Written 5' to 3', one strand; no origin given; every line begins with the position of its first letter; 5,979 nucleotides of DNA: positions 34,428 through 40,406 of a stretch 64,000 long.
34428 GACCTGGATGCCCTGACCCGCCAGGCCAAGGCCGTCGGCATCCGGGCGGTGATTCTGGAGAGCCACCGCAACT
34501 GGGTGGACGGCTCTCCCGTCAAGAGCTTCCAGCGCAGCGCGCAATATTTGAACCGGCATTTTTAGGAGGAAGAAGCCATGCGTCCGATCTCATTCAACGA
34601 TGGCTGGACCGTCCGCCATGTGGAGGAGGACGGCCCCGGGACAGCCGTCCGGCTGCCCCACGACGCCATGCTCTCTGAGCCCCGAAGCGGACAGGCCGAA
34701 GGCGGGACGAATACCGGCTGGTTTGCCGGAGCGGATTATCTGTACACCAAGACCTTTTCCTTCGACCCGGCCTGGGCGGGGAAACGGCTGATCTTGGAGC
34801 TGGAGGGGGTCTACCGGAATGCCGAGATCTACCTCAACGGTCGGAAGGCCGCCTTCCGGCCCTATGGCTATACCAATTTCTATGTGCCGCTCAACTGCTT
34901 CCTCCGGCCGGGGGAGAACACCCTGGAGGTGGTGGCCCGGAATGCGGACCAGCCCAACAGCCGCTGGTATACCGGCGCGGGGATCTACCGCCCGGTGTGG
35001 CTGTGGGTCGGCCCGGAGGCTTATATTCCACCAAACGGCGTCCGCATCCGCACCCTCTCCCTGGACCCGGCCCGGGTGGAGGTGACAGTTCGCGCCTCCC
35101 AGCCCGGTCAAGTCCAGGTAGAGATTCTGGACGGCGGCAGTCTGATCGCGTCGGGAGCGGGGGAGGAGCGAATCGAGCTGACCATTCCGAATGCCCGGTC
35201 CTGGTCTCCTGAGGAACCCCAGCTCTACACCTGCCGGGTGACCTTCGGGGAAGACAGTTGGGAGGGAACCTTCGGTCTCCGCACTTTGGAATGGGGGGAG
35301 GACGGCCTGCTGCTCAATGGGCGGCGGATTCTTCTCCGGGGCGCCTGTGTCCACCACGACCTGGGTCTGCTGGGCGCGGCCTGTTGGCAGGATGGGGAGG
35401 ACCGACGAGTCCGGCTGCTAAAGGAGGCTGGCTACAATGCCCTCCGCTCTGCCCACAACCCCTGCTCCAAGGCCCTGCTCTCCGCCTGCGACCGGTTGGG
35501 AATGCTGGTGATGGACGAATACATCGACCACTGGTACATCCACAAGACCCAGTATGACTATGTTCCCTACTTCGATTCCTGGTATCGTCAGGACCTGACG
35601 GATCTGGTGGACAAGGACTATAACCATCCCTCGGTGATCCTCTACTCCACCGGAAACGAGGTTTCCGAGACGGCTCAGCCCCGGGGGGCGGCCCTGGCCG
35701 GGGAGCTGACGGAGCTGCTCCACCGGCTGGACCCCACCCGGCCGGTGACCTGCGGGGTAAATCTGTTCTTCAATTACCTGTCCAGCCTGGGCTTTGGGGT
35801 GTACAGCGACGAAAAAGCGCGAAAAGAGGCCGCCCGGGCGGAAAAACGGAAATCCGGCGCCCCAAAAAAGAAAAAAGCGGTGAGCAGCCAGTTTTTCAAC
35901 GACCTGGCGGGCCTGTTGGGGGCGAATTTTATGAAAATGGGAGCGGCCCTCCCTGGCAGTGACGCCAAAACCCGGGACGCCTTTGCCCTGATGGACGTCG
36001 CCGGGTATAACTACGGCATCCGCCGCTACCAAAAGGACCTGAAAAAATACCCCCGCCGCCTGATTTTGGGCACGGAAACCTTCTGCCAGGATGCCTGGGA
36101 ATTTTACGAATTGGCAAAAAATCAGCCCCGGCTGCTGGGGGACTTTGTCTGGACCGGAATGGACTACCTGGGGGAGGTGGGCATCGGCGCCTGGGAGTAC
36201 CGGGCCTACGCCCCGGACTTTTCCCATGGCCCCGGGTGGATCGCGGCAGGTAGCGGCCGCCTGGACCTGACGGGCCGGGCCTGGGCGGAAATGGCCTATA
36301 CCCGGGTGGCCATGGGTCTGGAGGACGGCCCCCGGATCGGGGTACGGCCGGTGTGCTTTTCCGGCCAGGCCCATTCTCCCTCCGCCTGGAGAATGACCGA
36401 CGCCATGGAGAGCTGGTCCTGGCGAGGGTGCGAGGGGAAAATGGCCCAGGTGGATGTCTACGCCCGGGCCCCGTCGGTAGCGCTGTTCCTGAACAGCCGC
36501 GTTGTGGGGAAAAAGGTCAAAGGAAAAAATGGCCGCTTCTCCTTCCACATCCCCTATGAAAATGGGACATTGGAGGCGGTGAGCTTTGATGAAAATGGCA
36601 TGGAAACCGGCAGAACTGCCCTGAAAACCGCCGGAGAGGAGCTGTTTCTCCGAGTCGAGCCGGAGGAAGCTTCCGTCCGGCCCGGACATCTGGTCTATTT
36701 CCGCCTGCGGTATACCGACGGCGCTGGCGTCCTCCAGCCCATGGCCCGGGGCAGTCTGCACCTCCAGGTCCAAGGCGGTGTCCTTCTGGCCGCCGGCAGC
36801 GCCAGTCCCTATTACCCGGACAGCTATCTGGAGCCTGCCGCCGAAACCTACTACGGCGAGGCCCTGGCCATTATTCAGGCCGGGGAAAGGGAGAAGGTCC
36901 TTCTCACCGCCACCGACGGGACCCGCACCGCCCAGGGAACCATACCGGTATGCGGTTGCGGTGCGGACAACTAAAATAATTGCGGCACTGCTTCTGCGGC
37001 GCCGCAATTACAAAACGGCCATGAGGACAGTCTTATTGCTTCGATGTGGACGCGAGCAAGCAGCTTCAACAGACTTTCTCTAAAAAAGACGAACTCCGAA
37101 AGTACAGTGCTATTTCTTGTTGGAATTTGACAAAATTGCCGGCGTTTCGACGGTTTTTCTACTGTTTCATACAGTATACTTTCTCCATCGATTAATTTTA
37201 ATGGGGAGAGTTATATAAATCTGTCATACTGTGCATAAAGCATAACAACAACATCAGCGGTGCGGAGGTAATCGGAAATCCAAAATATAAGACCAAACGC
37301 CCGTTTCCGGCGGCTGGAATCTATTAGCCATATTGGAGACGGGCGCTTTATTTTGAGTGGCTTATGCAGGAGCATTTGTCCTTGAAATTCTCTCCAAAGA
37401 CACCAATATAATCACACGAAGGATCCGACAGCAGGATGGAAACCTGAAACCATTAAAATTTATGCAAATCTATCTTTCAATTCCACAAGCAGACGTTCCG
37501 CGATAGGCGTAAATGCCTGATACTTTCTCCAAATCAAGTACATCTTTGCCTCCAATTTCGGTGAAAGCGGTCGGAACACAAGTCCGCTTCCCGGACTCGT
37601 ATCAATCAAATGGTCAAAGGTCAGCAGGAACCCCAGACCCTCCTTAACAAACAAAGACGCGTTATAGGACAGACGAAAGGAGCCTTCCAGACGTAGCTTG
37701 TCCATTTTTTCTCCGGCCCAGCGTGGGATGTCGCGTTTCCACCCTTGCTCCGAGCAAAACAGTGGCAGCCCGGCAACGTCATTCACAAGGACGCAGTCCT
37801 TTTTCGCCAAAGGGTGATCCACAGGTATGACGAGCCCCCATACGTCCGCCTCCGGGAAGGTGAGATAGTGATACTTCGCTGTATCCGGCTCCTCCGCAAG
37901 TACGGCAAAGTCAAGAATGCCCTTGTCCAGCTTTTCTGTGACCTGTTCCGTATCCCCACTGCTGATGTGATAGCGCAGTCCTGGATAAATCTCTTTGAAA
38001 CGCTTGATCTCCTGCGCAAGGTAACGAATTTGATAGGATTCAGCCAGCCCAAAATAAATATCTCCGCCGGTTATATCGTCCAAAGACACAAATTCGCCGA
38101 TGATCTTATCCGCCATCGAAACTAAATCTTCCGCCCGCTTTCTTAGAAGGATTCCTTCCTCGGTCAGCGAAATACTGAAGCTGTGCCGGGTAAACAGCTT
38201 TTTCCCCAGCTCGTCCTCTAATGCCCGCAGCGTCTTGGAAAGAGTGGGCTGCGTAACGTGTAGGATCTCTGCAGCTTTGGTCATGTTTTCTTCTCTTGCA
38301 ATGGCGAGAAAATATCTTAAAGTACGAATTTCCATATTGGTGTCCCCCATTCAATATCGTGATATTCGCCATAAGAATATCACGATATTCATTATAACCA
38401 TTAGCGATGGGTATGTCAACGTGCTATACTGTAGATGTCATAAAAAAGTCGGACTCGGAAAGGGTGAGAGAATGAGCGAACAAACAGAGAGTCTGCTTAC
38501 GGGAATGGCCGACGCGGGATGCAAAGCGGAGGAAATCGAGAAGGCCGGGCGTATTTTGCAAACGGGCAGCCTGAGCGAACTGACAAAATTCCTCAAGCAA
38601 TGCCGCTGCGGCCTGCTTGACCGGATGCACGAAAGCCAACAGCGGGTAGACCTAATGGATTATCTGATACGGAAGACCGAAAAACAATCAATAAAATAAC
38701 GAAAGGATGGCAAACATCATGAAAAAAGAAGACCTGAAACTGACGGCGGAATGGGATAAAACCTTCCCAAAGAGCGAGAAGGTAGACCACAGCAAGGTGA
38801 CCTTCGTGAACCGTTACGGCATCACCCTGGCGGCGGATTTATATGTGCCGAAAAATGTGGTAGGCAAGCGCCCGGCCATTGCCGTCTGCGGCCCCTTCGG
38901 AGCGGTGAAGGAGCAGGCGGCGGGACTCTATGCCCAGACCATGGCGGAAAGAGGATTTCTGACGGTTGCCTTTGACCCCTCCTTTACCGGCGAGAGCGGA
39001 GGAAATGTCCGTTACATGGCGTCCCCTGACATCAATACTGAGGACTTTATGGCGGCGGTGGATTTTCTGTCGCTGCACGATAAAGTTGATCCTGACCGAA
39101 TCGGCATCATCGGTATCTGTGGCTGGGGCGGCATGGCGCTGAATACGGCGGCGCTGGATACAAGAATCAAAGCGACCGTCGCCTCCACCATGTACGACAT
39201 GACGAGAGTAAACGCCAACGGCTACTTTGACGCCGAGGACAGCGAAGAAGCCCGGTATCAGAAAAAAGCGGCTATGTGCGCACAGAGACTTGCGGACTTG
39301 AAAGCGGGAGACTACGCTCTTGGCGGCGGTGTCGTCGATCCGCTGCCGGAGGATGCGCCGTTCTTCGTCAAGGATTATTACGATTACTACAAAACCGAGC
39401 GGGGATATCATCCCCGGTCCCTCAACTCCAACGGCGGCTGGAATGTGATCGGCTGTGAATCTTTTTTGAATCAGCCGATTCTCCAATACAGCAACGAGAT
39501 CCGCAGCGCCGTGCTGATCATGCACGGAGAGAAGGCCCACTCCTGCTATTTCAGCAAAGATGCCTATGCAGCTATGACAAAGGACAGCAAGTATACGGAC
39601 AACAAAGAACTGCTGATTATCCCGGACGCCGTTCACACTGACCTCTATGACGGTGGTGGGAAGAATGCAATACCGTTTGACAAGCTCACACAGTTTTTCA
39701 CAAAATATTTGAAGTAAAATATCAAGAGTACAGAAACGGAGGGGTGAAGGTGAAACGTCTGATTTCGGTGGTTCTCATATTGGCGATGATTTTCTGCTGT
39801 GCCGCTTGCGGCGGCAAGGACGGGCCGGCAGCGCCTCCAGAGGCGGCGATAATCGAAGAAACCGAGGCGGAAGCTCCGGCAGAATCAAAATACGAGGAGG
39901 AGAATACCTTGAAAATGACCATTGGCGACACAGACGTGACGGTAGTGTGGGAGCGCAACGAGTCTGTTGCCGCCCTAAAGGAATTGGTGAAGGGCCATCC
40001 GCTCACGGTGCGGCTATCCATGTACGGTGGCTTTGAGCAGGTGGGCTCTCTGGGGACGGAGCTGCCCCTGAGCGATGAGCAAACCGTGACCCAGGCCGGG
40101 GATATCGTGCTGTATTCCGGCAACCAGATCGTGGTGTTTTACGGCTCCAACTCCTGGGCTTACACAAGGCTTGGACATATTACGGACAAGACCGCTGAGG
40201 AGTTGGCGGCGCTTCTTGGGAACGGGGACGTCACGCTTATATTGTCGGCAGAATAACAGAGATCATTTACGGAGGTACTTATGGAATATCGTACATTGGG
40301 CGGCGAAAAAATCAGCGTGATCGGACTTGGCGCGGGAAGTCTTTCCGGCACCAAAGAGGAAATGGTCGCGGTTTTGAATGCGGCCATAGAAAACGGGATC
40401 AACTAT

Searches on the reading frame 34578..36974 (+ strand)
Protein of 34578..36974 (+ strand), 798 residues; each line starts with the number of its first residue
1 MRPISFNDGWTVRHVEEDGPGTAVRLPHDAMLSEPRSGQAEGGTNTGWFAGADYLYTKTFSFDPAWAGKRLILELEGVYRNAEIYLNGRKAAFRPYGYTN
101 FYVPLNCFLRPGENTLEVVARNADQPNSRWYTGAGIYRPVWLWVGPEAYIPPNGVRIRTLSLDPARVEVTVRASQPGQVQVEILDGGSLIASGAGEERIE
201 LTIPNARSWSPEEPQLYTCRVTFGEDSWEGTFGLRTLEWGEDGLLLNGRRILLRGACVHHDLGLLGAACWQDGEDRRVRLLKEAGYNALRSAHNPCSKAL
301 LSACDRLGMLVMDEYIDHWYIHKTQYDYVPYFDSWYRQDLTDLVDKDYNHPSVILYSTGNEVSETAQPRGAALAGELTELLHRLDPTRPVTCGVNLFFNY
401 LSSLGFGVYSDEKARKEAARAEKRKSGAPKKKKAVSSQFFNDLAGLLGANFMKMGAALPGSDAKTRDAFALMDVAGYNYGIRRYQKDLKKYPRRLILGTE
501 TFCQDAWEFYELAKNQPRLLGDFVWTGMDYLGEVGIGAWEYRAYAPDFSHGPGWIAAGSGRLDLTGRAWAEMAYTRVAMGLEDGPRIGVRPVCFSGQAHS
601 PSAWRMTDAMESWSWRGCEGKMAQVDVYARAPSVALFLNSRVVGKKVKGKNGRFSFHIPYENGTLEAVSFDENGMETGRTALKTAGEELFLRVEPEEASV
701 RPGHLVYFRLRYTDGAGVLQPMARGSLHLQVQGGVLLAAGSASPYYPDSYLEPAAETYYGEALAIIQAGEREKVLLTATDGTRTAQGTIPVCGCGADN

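Call 6: search_protein_families(library=pfam, proteins=[window:34578-36974:+])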
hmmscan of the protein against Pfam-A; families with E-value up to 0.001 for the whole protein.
window:34578-36974:+ (798 aa): 6 families
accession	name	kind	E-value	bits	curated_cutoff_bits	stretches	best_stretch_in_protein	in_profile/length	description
PF02836.23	Glyco_hydro_2_C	-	8.4e-22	78.1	21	1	243-415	7-183/302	Glycosyl hydrolases family 2, TIM barrel domain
PF16355.11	DUF4982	-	3.4e-16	59.4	23.9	1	620-677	1-60/61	Domain of unknown function (DUF4982)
PF02837.24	Glyco_hydro_2_N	-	3.1e-13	50.5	28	1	55-144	68-167/169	Glycosyl hydrolases family 2, sugar binding domain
PF18565.7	Glyco_hydro2_C5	-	5.3e-09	36.3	32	1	702-779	14-93/103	Glycoside hydrolase family 2 C-terminal domain 5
PF22666.2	Glyco_hydro_2_N2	-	3.4e-08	34.2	27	1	31-123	29-120/167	Glycosyl hydrolase 2 galactose-binding domain-like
PF00703.27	Glyco_hydro_2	-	5.3e-08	34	23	1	163-235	30-109/109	Glycosyl hydrolases family 2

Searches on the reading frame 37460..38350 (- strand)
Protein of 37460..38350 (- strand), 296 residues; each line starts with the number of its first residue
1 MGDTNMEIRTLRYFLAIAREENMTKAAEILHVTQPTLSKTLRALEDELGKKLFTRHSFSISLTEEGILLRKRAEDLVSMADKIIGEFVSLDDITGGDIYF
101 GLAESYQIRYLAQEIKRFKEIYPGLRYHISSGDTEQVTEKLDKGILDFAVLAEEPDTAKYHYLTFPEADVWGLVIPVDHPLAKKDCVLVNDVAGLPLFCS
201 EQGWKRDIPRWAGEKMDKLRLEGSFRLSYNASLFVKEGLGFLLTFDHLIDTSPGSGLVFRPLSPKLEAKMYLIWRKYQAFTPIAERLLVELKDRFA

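Call 33: search_protein_families(library=pfam, proteins=[window:37460-38350:-], max_evalue=0.00001)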
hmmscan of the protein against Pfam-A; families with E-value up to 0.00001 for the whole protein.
window:37460-38350:- (296 aa): 2 families
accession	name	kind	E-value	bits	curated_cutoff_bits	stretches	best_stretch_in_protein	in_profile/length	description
PF03466.25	LysR_substrate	-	4.1e-23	82.3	28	1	96-295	6-208/209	LysR substrate binding domain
PF00126.33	HTH_1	-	2.8e-21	75.7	26.6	1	8-66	1-59/60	Bacterial regulatory helix-turn-helix protein, lysR family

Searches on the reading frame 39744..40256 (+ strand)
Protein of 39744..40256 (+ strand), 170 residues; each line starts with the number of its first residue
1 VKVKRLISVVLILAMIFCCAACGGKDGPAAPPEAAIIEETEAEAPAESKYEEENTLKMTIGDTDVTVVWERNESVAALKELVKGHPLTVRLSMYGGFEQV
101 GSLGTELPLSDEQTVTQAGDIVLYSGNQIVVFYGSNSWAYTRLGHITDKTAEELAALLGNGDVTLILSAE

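Call 34: search_protein_families(library=pfam, proteins=[window:39744-40256:+], max_evalue=0.00001)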
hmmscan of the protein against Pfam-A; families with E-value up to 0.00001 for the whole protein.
window:39744-40256:+ (170 aa): 1 family
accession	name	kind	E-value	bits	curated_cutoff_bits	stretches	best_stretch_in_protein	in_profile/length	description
PF18050.6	Cyclophil_like2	-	6.1e-22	78.3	22.7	1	58-165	1-112/115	Cyclophilin-like family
